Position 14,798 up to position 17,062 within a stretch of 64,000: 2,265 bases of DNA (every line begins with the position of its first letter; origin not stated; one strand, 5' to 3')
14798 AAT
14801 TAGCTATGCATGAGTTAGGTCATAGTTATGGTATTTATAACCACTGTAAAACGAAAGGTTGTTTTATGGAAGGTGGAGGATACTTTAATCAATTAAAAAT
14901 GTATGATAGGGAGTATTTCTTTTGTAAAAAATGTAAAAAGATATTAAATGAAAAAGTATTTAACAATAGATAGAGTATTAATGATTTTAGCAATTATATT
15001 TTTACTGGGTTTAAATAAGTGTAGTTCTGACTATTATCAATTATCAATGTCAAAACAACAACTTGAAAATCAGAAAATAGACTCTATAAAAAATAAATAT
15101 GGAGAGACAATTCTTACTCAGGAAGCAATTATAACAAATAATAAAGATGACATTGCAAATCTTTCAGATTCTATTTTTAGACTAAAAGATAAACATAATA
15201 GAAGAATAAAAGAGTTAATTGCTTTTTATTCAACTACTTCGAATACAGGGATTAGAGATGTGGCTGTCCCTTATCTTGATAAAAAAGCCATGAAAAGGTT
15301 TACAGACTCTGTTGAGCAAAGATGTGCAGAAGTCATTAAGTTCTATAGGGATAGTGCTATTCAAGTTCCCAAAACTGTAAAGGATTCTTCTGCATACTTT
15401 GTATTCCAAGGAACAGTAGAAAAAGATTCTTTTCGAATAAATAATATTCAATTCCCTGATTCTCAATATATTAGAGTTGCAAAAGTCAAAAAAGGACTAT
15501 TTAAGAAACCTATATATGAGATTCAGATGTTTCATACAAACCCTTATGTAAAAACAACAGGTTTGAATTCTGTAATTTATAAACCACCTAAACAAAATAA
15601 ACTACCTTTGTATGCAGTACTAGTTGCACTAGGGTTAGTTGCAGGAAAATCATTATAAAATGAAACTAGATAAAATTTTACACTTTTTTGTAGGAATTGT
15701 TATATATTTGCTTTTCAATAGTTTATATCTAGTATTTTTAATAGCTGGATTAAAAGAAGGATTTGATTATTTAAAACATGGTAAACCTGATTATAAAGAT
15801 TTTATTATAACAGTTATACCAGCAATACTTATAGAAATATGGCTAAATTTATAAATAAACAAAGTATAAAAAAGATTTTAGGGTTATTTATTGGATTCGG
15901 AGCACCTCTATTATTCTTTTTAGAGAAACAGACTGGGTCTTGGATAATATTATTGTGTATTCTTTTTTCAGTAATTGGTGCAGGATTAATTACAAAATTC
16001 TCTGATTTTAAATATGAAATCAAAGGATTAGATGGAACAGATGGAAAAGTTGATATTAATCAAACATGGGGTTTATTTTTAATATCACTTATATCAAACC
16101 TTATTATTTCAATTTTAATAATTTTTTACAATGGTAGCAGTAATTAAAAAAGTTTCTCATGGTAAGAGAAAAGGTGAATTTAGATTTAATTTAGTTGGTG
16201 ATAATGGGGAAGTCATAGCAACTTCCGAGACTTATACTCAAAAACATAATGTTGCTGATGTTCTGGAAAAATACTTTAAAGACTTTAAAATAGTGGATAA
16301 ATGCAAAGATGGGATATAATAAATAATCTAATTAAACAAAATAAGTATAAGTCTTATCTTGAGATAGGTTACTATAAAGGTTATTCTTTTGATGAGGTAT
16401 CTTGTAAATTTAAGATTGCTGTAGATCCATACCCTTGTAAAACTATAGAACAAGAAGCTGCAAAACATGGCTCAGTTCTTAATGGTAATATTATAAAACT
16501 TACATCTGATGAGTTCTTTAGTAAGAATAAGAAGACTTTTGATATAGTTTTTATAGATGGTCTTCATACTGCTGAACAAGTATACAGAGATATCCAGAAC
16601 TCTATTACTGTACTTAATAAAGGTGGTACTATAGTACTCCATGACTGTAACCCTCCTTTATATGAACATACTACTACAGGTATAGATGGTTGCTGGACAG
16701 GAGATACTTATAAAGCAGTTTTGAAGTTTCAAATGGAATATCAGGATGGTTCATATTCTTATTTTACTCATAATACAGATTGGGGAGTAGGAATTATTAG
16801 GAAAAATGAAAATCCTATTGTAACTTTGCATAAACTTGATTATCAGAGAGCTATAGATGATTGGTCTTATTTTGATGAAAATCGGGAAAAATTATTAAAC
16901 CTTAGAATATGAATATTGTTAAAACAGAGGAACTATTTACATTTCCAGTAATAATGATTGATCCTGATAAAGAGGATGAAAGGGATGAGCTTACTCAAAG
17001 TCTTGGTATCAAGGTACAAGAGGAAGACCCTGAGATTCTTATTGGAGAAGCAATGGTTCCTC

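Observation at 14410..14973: Phage-encoded secreted archaemetzincin-like metalloprotease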

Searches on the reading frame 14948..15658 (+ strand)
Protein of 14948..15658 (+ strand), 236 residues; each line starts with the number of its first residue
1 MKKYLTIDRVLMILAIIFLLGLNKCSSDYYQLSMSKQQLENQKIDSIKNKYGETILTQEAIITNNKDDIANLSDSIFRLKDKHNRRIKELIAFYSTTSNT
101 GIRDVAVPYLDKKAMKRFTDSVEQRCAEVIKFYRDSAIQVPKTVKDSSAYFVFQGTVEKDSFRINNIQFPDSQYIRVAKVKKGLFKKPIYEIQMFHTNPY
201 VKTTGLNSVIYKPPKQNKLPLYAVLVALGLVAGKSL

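Call 3: search_protein_families(library=pfam, proteins=[window:14948-15658:+], max_evalue=1)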
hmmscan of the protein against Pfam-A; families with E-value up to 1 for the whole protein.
window:14948-15658:+ (236 aa): 5 families
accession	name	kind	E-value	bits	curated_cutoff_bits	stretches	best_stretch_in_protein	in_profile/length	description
PF17610.7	DUF5505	-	0.0063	17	27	1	17-90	9-81/156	Family of unknown function (DUF5505)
PF10804.13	DUF2538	-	0.023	14.9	23.9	1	57-107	18-67/155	Protein of unknown function (DUF2538)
PF17204.8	Sid-5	-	0.045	14.4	27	1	127-164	40-74/76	Sid-5 family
PF16527.11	CpxA_peri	-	0.047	14.5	23.5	1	48-146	8-109/134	Two-component sensor protein CpxA, periplasmic domain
PF07240.16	Turandot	-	0.097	13.1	27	0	83-102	7-26/80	Stress-inducible humoral factor Turandot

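Call 4: search_protein_families(library=phrogs, proteins=[window:14948-15658:+], max_evalue=0.1)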
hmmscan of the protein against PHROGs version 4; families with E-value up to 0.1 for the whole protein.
window:14948-15658:+ (236 aa): 2 families
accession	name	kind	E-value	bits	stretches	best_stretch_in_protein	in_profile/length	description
phrog_9841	-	lysis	0.0034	18.6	1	2-91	10-91/120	Rz-like spanin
phrog_2298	-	unknown function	0.08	13.7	0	23-58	68-103/171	-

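Call 57: search_protein_families(library=ncbifam, proteins=[window:14948-15658:+], max_evalue=0.01)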
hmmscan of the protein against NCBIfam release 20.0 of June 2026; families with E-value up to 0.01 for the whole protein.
window:14948-15658:+ (236 aa): 2 families
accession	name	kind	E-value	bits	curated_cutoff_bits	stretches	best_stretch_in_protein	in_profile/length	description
NF008955.0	PRK12297.1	equivalog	0.0026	16.7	406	1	42-166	260-384/429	GTPase ObgE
NF010245.0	PRK13692.1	equivalog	0.006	16.4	232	0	43-71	108-136/159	(3R)-hydroxyacyl-ACP dehydratase subunit HadA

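Call 65: find_homologous_proteins(query=window:14948-15658:+, max_evalue=0.001)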
Query window:14948-15658:+ (236 aa): 14 proteins with E <= 0.001 among 405 candidates.
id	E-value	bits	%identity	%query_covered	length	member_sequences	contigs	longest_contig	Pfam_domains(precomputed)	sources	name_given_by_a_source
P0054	1.2e-147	507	99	100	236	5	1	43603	-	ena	-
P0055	7.9e-127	439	83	100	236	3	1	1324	-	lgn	-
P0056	6.5e-88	312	62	100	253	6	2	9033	-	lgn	-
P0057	3.8e-81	290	59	100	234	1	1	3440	-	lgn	-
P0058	4.3e-76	273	54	100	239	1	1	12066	-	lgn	-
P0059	1.8e-68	249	51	97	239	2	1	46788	-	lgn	-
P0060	4.4e-68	247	51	99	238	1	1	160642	-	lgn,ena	-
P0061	1.9e-65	239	49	100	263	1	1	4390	-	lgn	-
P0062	1.7e-57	213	45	100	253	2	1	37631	-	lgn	-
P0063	1.3e-51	193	43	98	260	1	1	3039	-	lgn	-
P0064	5.6e-38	149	37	98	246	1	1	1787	-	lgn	-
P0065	3.5e-32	130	34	89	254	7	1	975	-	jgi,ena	-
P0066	1.5e-28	118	37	73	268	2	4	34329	-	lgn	-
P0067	9.1e-28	116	34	73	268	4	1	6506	-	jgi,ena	-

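Call 66: find_encoding_contigs(protein=P0060, flank=7000, max_places=1)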
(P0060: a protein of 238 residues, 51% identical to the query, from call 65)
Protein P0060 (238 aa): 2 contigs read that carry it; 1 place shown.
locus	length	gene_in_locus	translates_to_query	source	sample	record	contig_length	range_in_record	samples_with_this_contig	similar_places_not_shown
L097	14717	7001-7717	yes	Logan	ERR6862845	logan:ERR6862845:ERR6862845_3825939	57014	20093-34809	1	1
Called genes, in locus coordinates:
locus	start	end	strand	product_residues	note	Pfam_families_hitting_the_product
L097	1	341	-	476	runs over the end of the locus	PF01743:PolyA_pol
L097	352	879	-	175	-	-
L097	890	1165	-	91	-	-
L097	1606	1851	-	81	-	-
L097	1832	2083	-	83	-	-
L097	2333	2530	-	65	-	-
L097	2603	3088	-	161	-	-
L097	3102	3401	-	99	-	-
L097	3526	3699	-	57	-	-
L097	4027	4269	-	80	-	-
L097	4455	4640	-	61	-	-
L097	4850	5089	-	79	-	-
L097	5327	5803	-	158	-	-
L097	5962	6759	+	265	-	-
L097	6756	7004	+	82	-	-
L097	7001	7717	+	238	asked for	-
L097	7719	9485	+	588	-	PF24606:CEMIP_beta-hel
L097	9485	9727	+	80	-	-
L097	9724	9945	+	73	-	-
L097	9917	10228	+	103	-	-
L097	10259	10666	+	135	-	-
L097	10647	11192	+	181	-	-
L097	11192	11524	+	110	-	-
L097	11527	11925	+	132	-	-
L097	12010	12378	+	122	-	-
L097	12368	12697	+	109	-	-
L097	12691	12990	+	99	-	PF07610:DUF1573, PF22544:HYDIN_VesB_CFA65-like_Ig, PF15780:ASH (weak)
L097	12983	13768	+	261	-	-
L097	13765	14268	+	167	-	-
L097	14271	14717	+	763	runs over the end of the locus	-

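Call 67: find_encoding_contigs(protein=P0062, flank=7000, max_places=1)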
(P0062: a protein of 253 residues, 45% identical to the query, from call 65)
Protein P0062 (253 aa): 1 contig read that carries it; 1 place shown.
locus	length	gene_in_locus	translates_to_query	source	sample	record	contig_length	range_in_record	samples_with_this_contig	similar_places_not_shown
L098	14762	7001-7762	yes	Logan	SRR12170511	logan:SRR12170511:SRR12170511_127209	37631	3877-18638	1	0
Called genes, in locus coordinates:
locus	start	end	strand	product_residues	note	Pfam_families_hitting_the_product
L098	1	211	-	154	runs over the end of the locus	-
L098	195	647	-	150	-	-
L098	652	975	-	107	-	-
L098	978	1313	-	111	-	-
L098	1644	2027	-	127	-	-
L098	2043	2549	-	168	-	-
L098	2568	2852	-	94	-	-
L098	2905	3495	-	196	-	-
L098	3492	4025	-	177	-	-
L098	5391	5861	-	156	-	-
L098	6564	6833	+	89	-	-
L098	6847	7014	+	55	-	-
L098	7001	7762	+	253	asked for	-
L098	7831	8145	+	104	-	-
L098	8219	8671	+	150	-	PF02557:VanY, PF13539:Peptidase_M15_4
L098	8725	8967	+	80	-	-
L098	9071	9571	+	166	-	-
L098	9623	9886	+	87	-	-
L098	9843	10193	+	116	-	-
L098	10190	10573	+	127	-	-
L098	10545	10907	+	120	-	-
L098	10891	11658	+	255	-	-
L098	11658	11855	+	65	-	-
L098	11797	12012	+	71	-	-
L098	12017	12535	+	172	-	-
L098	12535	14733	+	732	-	-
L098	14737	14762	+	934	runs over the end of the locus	-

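Call 68: find_encoding_contigs(protein=P0066, flank=7000, max_places=1)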
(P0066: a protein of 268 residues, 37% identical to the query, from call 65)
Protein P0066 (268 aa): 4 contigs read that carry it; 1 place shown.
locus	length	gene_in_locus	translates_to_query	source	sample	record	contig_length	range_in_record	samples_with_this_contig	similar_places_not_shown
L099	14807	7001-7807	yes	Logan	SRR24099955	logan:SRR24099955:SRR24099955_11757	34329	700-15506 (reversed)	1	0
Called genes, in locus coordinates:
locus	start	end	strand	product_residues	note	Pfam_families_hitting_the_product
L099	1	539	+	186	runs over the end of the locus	-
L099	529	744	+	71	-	-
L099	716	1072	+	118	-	-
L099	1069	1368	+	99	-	PF23790:Kyano_Gp96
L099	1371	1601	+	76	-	-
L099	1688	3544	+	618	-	PF02867:Ribonuc_red_lgC (faint)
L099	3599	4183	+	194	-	-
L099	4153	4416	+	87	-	-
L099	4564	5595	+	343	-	PF00154:RecA_N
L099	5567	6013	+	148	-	PF00692:dUTPase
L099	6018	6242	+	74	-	-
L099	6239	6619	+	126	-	-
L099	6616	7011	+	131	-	-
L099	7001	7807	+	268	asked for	-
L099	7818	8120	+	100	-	-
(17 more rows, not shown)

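Call 79: predict_structure(alignment_id=A6)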
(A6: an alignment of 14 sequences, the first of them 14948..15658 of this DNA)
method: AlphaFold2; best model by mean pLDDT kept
length: 236 residues; sequences in the alignment: 14
mean_pLDDT: 65.1   pTM: 0.45
mean pLDDT of the five models: 65.1, 63.0, 62.4, 57.8, 49.2
residues with pLDDT >= 90: 0; 70-90: 117; 50-70: 71; < 50: 48
segments of 3 or more residues with pLDDT < 50: 1-3, 25-29, 76-80, 99-104, 110-126, 130-138
pLDDT, mean of each block of 10 residues (from residue 1): 58 75 48 64 78 78 71 53 53 57 52 43 47 48 72 73 72 74 70 76 73 71 82 80
secondary structure, 60 per line:
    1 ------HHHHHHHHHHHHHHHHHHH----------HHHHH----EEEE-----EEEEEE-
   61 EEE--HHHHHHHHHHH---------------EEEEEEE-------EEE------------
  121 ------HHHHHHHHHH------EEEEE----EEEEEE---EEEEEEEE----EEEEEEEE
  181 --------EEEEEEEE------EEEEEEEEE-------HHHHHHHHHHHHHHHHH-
elements in order: H7-25 H36-40 E45-48 E54-59 E61-63 H66-76 E92-98 E106-108 H127-136 E143-147 E152-157 E161-168 E173-180 E189-196 E203-211 H219-235

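Call 86: search_protein_families(library=padloc, proteins=[window:14948-15658:+], max_evalue=0.01)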
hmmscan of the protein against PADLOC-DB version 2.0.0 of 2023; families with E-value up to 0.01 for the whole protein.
window:14948-15658:+ (236 aa): 0 families

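Call 87: search_protein_families(library=phrogs, proteins=[L098:7831-8145:+, L098:8219-8671:+, L098:7001-7762:+, L097:7719-9485:+], max_evalue=0.01)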
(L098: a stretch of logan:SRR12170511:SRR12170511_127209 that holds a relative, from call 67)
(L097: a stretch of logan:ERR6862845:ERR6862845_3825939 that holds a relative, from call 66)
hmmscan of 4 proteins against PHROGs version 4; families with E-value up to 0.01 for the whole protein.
L098:7831-8145:+ (104 aa): 2 families
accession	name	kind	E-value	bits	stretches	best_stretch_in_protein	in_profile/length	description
phrog_736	-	unknown function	0.0072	17.4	1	35-67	55-87/112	-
phrog_5344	-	unknown function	0.0086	16.6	0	54-82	87-115/141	-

L098:8219-8671:+ (150 aa): 9 families
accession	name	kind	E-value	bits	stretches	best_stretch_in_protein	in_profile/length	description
phrog_2649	-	lysis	7.9e-23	82.6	1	8-131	8-134/261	endolysin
phrog_465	-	lysis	2.3e-18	67.5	1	6-130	49-171/292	endolysin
phrog_6523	-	lysis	7.5e-16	59.7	1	36-126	39-131/255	endolysin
phrog_15351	-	lysis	4.2e-14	53.5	1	35-127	42-139/289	endolysin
phrog_5115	-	moron, auxiliary metabolic gene and host takeover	1.7e-13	51.5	1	25-128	28-125/283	ferredoxin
phrog_13118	-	lysis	9.3e-06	25.1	1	27-81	474-527/888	endolysin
phrog_16823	-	tail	0.00037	18.9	1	12-108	943-1040/1948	tail length tape measure protein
phrog_1768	-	lysis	0.0022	16.6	1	19-130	938-1044/1577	endolysin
phrog_23178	-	other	0.0033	17.3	1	30-110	425-499/626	peptidase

L098:7001-7762:+ (253 aa): 0 families

L097:7719-9485:+ (588 aa): 0 families

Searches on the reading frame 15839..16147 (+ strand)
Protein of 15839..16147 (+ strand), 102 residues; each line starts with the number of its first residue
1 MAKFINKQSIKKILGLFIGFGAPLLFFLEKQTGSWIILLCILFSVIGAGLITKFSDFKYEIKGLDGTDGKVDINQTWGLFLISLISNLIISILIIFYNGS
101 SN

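Call 3: search_protein_families(library=pfam, proteins=[window:15839-16147:+], max_evalue=1)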
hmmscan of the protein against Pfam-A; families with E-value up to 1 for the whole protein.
window:15839-16147:+ (102 aa): 1 family
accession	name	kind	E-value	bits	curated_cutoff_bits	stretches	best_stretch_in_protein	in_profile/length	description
PF12575.13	Pox_EPC_I2-L1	-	0.031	14.9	23.4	0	73-97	44-68/72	Poxvirus entry protein complex L1 and I2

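Call 4: search_protein_families(library=phrogs, proteins=[window:15839-16147:+], max_evalue=0.1)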
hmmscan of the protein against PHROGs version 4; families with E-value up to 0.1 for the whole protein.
window:15839-16147:+ (102 aa): 0 families

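Call 57: search_protein_families(library=ncbifam, proteins=[window:15839-16147:+], max_evalue=0.01)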
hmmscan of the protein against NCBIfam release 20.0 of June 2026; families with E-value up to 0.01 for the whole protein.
window:15839-16147:+ (102 aa): 0 families

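Call 86: search_protein_families(library=padloc, proteins=[window:15839-16147:+], max_evalue=0.01)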
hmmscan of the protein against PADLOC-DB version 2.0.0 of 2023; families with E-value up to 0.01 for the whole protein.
window:15839-16147:+ (102 aa): 0 families

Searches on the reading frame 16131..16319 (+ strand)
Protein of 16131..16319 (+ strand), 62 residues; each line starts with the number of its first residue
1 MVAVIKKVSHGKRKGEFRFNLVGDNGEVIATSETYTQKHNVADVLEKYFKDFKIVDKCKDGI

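Call 3: search_protein_families(library=pfam, proteins=[window:16131-16319:+], max_evalue=1)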
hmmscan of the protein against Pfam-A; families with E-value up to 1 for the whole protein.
window:16131-16319:+ (62 aa): 1 family
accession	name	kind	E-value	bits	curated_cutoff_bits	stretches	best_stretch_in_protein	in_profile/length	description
PF07411.17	DUF1508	-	1.1e-10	41.7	22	1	14-43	3-32/48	Domain of unknown function (DUF1508)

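Call 4: search_protein_families(library=phrogs, proteins=[window:16131-16319:+], max_evalue=0.1)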
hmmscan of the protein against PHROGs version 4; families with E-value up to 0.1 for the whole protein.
window:16131-16319:+ (62 aa): 3 families
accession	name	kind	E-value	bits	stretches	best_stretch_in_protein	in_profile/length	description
phrog_1422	-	unknown function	6.1e-07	30.6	1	13-46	11-44/110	-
phrog_6938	-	unknown function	0.0096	17.4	1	11-40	13-42/98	-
phrog_38355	-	unknown function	0.038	15.7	1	14-40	41-67/102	-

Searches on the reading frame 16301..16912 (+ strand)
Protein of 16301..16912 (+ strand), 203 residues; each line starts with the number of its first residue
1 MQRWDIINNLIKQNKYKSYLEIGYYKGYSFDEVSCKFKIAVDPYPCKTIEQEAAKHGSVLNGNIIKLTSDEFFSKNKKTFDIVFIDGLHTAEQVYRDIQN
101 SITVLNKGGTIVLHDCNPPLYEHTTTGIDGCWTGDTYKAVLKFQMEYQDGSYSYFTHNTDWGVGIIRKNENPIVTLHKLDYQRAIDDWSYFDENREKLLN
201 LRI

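Call 3: search_protein_families(library=pfam, proteins=[window:16301-16912:+], max_evalue=1)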
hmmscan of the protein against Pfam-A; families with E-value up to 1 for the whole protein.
window:16301-16912:+ (203 aa): 4 families
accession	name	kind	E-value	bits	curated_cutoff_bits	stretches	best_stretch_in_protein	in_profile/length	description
PF13578.12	Methyltransf_24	-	1.1e-15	58.8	26.3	1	20-116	1-105/105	Methyltransferase domain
PF13489.12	Methyltransf_23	-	0.00098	19.3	27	1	10-132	16-124/164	Methyltransferase domain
PF01596.23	Methyltransf_3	-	0.0032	17.3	22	0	7-30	36-59/204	O-methyltransferase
PF13847.12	Methyltransf_31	-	0.015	15.4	27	1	60-143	59-143/145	Methyltransferase domain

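Call 4: search_protein_families(library=phrogs, proteins=[window:16301-16912:+], max_evalue=0.1)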
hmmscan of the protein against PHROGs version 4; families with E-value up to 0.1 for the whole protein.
window:16301-16912:+ (203 aa): 4 families
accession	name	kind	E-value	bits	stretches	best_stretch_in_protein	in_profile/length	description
phrog_27561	-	other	2.3e-14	54.6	1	71-148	29-107/155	DNA methyltransferase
phrog_2675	-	other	5.2e-06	26.2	1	70-125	397-452/599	DNA methyltransferase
phrog_15516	-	other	0.0054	17.2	1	3-113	44-160/214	methyltransferase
phrog_18669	-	unknown function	0.058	14.3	0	21-50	8-37/54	-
